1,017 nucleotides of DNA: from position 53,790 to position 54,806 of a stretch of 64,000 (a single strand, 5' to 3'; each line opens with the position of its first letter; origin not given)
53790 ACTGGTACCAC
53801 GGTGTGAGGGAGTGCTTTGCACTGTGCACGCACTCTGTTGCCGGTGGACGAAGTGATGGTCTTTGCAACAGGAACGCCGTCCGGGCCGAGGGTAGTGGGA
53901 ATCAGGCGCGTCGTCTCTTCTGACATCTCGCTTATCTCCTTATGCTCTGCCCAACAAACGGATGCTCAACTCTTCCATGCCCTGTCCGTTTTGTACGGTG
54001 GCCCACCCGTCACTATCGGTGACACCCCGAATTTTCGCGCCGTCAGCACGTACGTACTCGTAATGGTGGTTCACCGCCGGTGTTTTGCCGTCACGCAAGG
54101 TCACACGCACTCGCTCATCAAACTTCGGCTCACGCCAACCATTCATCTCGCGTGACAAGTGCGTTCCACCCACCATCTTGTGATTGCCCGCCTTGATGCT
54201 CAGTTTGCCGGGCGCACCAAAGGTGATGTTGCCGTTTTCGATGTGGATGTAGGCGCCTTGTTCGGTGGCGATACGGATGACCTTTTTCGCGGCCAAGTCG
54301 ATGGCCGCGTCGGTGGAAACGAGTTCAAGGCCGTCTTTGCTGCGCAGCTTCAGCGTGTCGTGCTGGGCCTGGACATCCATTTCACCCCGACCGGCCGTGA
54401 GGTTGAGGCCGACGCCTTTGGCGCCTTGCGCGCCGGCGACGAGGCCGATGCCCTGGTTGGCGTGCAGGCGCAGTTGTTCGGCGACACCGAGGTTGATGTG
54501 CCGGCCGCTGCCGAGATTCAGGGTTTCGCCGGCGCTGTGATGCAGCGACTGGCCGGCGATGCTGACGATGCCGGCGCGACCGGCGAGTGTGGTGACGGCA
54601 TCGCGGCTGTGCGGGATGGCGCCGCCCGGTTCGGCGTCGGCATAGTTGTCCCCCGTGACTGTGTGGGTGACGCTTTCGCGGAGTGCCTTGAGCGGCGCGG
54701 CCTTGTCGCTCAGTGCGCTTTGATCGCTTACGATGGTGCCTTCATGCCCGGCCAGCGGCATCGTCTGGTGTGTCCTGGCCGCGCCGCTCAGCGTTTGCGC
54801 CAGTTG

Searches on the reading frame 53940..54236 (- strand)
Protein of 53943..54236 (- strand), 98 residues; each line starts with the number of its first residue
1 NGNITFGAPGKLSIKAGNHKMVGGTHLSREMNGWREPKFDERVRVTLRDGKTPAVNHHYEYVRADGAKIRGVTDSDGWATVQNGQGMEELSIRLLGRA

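Call 29: search_solved_structures(query=window:53943-54236:-, max_evalue=10, show_alignments=3)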
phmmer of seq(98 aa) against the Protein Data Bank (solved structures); distinct sequences matched with E-value up to 10: 2.
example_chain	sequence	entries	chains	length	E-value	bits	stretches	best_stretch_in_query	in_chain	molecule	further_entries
6sjl_A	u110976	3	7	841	0.046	17.7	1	2-79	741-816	Putative type VI secretion protein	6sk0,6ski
4gxt_A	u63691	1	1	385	1.1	13.2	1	21-77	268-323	a conserved functionally unknown protein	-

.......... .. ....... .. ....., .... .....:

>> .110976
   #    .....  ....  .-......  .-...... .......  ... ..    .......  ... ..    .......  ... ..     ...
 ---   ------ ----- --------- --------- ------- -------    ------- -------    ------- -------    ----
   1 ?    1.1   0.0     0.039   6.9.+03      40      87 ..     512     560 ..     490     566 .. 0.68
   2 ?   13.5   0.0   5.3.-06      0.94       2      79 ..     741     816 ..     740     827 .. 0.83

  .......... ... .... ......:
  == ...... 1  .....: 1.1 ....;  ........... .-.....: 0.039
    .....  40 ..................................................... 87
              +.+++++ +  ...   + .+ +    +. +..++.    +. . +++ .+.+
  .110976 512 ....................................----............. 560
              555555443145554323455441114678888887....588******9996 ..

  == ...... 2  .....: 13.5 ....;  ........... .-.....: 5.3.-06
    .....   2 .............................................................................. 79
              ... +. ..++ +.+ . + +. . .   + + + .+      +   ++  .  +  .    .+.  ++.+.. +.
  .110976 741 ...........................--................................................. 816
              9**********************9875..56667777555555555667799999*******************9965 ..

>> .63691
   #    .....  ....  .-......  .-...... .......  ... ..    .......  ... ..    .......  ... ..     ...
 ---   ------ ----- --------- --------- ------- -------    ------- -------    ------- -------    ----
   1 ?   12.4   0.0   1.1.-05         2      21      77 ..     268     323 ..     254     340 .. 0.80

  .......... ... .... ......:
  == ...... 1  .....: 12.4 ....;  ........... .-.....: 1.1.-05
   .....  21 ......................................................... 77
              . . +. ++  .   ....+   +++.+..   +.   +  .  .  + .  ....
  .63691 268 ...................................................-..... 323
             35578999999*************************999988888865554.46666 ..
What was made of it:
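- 53940..54150 (-): VgrG C-terminal extension (about residues 928-997), the probable Tle4-docking domain. It is likely transthyretin-like, as in EAEC VgrG1 and PAO1 VgrG2a. On its own it aligns to EAEC VgrG1 residues 741-816 at E=0.046 (call 29).
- On VgrG with a C-terminal transthyretin-like (TTR) effector-docking domain (EAEC VgrG1 / PAO1 VgrG2a type): Sequence alignment to 6sjl residues 741-816 gives E=0.046 (call 29).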

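Call 30: search_protein_families(library=pfam, proteins=[window:53943-54236:-], max_evalue=10)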
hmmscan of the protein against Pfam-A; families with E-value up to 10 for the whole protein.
seq(98 aa): 1 family
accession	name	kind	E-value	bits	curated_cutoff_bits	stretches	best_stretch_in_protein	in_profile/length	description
PF10106.14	DUF2345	-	0.0019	18.5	30.7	1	2-24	128-150/151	Uncharacterized protein conserved in bacteria (DUF2345)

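Call 40: find_homologous_proteins(query=window:53943-54236:-, max_evalue=0.001)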
Query seq(98 aa) (98 aa): 2 proteins with E <= 0.001 among 3 candidates.
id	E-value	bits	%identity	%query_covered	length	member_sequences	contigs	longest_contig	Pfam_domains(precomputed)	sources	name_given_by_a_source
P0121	4.3e-29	119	64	87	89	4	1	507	-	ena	-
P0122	4.9e-12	64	86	38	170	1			PF10106.15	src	-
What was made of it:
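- Tried and rejected: A word-indexed homolog search with the 98-aa VgrG C-terminus returned only 2 hits (call 40).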

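Call 52: predict_structure(alignment_id=A2)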
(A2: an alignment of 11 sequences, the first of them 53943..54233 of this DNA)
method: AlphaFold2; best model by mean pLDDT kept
length: 97 residues; sequences in the alignment: 11
mean_pLDDT: 69.0   pTM: 0.50
mean pLDDT of the five models: 69.0, 62.8, 62.3, 61.9, 59.9
residues with pLDDT >= 90: 14; 70-90: 35; 50-70: 31; < 50: 17
segments of 3 or more residues with pLDDT < 50: 1-9
pLDDT, mean of each block of 10 residues (from residue 1): 41 48 60 59 88 90 78 88 58 84
secondary structure, 60 per line:
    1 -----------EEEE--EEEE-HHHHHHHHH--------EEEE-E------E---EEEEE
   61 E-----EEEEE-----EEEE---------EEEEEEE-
elements in order: E12-15 E18-21 H23-31 E40-43 E56-61 E67-71 E77-80 E90-96
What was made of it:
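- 53940..54150 (-): The AF2 model predicts five beta-strands with pLDDT 78-90 in the domain but 69 overall (call 52).
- On VgrG with a C-terminal transthyretin-like (TTR) effector-docking domain (EAEC VgrG1 / PAO1 VgrG2a type): The AF2 model has five strands but a mean pLDDT of 69 (call 52).
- Tried and rejected: The alignment for the C-terminal domain model was therefore shallow and the model mediocre (pLDDT 69, call 52), so the TTR assignment stays inconclusive.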

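Call 53: search_protein_representatives(protein=window:53940-54209:-)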
Query: 89 residues. Proteins with E-value up to 0.001 (for the whole library): 57; up to 1e-10: 15; up to 1e-30: 0. The best 57 are listed.
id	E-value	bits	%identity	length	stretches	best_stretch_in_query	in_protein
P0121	8.8e-30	119.1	65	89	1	7-89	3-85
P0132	7.8e-22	93.7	60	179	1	12-88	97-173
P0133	1.4e-18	83.3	53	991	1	1-88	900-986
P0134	8.3e-18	80.9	50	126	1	1-89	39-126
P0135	2.3e-17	79.4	52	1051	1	1-87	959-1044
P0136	1.1e-16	77.2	63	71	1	22-89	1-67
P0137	4.9e-16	75.2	51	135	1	1-87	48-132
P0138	2.1e-15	73.2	51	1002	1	1-89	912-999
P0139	1.7e-14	70.3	45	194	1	1-85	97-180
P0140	5.0e-13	65.6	48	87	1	9-88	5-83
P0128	3.9e-12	62.7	43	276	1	1-86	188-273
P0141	3.6e-11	59.7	42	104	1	1-86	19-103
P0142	3.8e-11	59.6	40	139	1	1-86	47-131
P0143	5.7e-11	59.0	45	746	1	1-89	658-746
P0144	6.2e-11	58.9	41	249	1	4-86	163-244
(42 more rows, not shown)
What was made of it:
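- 53940..54150 (-): Relatives always lie at the extreme C-terminus of 750-1090-aa proteins or fragments of them (57 representative clusters, call 53).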

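Call 56: fold_search(model_id=the predicted structure, library=pdb)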
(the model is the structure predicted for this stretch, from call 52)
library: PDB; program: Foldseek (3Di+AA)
matches with E <= 10: 592; with E <= 0.001: 0
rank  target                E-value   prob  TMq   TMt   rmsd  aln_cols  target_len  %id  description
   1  6sjl_A                8.5e-03  0.99  0.44  0.15  12.3       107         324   20  Structure of the Tle1 effector bound to the VgrG spike from the Type 6 secretion system (released 2020-04-29)
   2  3j9t_B                2.3e-01  0.95  0.41  0.10   3.4        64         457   17  Yeast V-ATPase state 1 (released 2015-05-13)
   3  8igw_J                3.4e-01  0.91  0.39  0.10   3.6        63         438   21  Hexameric Ring Complex of Engineered V1-ATPase bound to 4 ADPs: A3(De)3_(ADP)3cat,1non-cat, Hexameric Ring Complex of  (released 2023-07-12)
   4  5bw9_E                4.4e-01  0.85  0.35  0.09   3.8        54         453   20  Crystal Structure of Yeast V1-ATPase in the Autoinhibited Form (released 2016-06-08)
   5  5bw9_e                4.4e-01  0.85  0.35  0.09   3.8        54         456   20  Crystal Structure of Yeast V1-ATPase in the Autoinhibited Form (released 2016-06-08)
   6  5zea_F                4.9e-01  0.85  0.39  0.10   3.6        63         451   21  Crystal structure of the nucleotide-free mutant A3B3 (released 2019-02-06)
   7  6fwv_B                4.9e-01  0.80  0.37  0.09   3.7        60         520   20  The Bacillus anthracis TIE protein (released 2018-08-08)
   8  7dqd_F                4.9e-01  0.77  0.38  0.10   4.6        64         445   23  Crystal structure of the AMP-PNP-bound mutant A(S23C)3B(N64C)3 complex from enterococcus hirae V-ATPase (released 2021-12-29)
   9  7dqc_F                5.5e-01  0.84  0.39  0.10   3.6        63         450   21  Crystal structure of nucleotide-free mutant A(S23C)3B(N64C)3 complex from Enterococcus hirae V-ATPase (released 2021-12-29)
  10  7dm0_A                5.5e-01  0.72  0.35  0.22   7.0        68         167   13  Biofilm associated protein - C region (released 2021-12-15)
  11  3vr2_E                5.9e-01  0.82  0.39  0.10   3.6        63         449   21  Crystal structure of nucleotide-free A3B3 complex from Enterococcus hirae V-ATPase [eA3B3] (released 2013-01-16)
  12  7dqd_N                6.2e-01  0.75  0.38  0.10   4.6        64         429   23  Crystal structure of the AMP-PNP-bound mutant A(S23C)3B(N64C)3 complex from enterococcus hirae V-ATPase (released 2021-12-29)
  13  6fwv_A                6.2e-01  0.75  0.37  0.09   3.7        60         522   20  The Bacillus anthracis TIE protein (released 2018-08-08)
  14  3vr2_F                6.6e-01  0.80  0.39  0.10   3.6        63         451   21  Crystal structure of nucleotide-free A3B3 complex from Enterococcus hirae V-ATPase [eA3B3] (released 2013-01-16)
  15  8igw_L                6.6e-01  0.80  0.39  0.10   3.6        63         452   21  Hexameric Ring Complex of Engineered V1-ATPase bound to 4 ADPs: A3(De)3_(ADP)3cat,1non-cat, Hexameric Ring Complex of  (released 2023-07-12)
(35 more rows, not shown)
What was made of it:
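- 53940..54150 (-): The Foldseek top hit is 6sjl_A at E=8.5e-3, prob 0.99 (call 56).
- On VgrG with a C-terminal transthyretin-like (TTR) effector-docking domain (EAEC VgrG1 / PAO1 VgrG2a type): The Foldseek top hit is 6sjl_A at E=8.5e-3 with TM 0.44 (call 56).
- Closest known: Tle1. Same: The C-terminal model's best Foldseek hit is 6sjl_A (call 56).
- Evidence that the VgrG C-terminal domain is TTR-like is weak: E=0.046 by sequence, Foldseek E=8.5e-3, and a model pLDDT of 69 (calls 29, 52, 56).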

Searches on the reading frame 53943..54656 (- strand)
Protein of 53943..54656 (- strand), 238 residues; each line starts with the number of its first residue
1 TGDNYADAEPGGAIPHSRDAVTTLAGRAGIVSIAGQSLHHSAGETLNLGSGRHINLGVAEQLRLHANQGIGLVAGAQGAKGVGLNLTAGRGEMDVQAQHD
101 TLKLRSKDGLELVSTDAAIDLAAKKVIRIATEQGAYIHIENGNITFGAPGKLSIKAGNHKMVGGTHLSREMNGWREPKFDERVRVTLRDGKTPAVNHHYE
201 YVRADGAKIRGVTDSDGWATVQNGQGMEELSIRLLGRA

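Call 43: find_homologous_proteins(query=window:53943-54656:-, max_evalue=0.00001)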
Query window:53943-54656:- (238 aa): 10 proteins with E <= 0.00001 among 1019 candidates.
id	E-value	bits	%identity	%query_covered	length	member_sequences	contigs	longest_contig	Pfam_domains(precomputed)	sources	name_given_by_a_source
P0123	6.6e-98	345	68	98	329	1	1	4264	PF10106.15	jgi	-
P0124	1.5e-97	344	67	98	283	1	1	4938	PF10106.15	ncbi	ncbi:MAG: DUF2345 domain-containing protein [Rhodanobacter sp.]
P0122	2.6e-86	307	84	71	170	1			PF10106.15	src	-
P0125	1.3e-82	295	59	100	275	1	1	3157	PF10106.15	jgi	jgi:uncharacterized protein (DUF2345 family)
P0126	3.1e-76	274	59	95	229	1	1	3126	PF10106.15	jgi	jgi:uncharacterized protein (DUF2345 family)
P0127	1.5e-74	269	54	99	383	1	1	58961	PF13296.12,PF10106.15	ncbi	ncbi:MAG: type VI secretion system Vgr family protein, partial [Rhodanobacter sp.]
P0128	9.0e-70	253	55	99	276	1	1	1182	PF10106.15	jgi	jgi:type VI secretion system secreted protein VgrG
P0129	9.9e-48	181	47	93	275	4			PF10106.15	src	-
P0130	9.0e-47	178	53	79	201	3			PF10106.15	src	-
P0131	1.9e-44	170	52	76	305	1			PF13296.12,PF10106.15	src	-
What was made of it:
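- Tried and rejected: With 238 aa it returned only 10 fragmentary hits (call 43).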
